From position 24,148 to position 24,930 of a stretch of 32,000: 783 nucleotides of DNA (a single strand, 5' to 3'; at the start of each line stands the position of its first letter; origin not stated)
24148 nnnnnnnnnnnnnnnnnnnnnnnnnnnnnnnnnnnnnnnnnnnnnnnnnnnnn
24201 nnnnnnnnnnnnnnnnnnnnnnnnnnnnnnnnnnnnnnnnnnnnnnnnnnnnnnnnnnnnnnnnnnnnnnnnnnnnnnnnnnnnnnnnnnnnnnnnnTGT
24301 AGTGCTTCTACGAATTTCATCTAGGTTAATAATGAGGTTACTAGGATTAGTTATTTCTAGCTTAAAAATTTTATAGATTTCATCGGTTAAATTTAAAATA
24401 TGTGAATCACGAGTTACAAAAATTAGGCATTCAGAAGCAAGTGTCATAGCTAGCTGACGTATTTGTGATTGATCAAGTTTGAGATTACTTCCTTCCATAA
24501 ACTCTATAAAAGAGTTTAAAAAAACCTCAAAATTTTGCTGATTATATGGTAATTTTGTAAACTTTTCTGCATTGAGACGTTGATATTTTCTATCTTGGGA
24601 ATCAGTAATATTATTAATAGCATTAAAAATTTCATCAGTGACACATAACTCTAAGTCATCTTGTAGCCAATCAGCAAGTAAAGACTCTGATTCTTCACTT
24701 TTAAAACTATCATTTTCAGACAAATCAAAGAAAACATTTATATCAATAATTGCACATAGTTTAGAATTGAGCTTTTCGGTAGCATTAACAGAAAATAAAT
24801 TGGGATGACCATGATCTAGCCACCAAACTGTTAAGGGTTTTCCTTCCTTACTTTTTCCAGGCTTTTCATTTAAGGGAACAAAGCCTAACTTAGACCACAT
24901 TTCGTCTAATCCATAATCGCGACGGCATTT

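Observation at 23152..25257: Unusual single-chain architecture: GNAT + PIN + second GNAT-like + ASCH-like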

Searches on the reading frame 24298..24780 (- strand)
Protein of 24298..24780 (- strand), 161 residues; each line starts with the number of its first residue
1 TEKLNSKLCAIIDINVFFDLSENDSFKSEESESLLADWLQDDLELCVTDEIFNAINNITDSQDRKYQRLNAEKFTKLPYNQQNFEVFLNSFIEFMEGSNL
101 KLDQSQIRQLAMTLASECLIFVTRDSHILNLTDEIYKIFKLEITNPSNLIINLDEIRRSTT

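Call 28: search_solved_structures(query=A2, max_evalue=10, show_alignments=2)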
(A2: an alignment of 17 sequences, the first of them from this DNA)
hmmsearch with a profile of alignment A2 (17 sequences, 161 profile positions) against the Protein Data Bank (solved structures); distinct sequences matched with E-value up to 10: 3.
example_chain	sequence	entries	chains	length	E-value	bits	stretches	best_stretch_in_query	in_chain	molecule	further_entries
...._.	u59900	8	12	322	0.031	17.7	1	11-63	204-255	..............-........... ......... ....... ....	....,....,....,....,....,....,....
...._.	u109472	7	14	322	0.051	17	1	11-63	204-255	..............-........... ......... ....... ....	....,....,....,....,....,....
6tqx_A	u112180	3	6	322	0.051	17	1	11-63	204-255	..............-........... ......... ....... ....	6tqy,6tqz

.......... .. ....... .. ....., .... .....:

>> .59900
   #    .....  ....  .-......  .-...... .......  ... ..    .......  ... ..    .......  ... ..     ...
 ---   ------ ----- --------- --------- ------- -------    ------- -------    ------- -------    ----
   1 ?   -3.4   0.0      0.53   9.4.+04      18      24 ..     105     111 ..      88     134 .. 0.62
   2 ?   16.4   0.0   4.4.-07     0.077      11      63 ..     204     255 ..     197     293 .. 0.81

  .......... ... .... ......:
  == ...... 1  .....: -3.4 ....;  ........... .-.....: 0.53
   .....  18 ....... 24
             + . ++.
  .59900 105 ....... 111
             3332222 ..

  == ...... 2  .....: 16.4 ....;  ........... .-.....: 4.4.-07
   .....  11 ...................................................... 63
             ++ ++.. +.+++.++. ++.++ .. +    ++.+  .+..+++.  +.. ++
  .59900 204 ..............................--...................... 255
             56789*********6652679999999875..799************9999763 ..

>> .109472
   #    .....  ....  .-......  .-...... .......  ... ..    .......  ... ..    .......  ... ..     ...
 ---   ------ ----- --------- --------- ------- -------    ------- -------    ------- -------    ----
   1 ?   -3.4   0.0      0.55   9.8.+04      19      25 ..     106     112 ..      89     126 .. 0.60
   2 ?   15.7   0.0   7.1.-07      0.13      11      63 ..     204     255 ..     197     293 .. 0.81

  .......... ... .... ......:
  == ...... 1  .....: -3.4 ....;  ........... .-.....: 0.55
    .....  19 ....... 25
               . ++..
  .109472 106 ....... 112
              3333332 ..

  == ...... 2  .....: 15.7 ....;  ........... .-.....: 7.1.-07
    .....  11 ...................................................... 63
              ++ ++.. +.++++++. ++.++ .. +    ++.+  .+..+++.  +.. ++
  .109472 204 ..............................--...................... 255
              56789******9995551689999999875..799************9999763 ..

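Call 44: search_protein_families(library=pfam, alignment_id=A2, max_evalue=1)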
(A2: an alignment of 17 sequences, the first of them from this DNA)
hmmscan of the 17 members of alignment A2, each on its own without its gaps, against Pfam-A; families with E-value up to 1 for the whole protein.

A. member 1, seq(161 aa): 1 family
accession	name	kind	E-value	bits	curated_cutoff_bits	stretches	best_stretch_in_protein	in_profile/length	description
PF13470.12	PIN_3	-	0.00079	20.7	27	1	11-126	3-114/115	PIN domain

B. families by the number of members that match (of 17 scanned): 16 families
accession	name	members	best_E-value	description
PF13470.12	PIN_3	15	2.4e-07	PIN domain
PF20388.3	DUF6683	1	0.0075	Family of unknown function (DUF6683)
PF08597.15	eIF3_subunit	1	0.008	Translation initiation factor eIF3 subunit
PF07707.21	BACK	1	0.01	BTB And C-terminal Kelch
PF01712.25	dNK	1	0.02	Deoxynucleoside kinase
PF03180.19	Lipoprotein_9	1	0.046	NlpA lipoprotein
PF00042.28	Globin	1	0.046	Globin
PF08738.15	Gon7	1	0.059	Gon7 family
PF18555.7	MobL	1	0.081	MobL relaxases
PF18295.7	Pdase_M17_N2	1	0.081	M17 aminopeptidase N-terminal domain 2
PF01691.21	Adeno_E1B_19K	1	0.094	Adenovirus E1B 19K protein / small t-antigen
PF13800.11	Sigma_reg_N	1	0.13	Sigma factor regulator N-terminal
PF01564.23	Spermine_synth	1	0.16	Spermine/spermidine synthase domain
PF14716.13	HHH_8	1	0.16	Helix-hairpin-helix domain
PF21386.2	IntS11_C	1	0.22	Integrator IntS11, C-terminal domain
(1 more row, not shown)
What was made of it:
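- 24307..24763 (-): PIN domain (aa 165-317). Acidic residues D172, E209, D284, D313. Pfam PIN_3 E 7.9e-4 on the isolated domain, 15/17 members hit (call 44).
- On (PIN)-GNAT-PUA(EVE) + ASCH module / PADLOC PDC-M11: Pfam PIN_3 on the isolated domain, E 7.9e-4, covering the full profile; 15/17 members hit (call 44).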
